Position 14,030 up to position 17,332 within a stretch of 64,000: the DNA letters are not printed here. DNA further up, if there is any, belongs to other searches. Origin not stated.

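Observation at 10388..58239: Repeated use of non-canonical start codons (CTG, ATC, ATT) across the window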

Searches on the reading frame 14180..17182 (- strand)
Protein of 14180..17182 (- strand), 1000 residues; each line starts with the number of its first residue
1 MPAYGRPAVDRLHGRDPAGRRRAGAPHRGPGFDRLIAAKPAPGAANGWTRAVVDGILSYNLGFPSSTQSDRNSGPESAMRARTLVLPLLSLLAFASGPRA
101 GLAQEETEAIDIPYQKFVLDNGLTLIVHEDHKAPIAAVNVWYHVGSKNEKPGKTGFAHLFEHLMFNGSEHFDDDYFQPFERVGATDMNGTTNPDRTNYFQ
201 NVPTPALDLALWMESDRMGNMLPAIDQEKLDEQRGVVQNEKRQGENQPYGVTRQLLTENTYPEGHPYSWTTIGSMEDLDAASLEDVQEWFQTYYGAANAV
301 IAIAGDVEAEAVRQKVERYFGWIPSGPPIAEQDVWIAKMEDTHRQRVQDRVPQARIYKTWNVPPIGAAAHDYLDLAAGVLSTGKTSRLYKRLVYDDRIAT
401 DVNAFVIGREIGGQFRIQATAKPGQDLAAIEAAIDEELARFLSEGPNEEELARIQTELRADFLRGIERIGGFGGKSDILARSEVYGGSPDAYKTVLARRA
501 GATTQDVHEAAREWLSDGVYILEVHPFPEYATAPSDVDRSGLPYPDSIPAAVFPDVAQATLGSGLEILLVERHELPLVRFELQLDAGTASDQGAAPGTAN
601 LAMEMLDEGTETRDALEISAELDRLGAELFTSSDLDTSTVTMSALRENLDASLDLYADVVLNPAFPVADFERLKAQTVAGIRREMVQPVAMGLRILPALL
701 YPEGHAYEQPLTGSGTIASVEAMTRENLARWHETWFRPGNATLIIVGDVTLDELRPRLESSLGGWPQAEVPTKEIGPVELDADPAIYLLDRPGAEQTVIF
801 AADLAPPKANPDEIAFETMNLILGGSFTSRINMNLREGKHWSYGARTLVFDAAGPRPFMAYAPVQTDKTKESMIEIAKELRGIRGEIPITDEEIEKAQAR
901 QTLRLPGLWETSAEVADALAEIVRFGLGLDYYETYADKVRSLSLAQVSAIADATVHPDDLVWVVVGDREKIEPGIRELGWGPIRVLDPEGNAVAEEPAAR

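Call 16: find_encoding_contigs(protein=window:14180-17182:-, flank=10000, max_places=6)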
Protein window:14180-17182:- (1000 aa): no gene with exactly this product is on record in the collection.
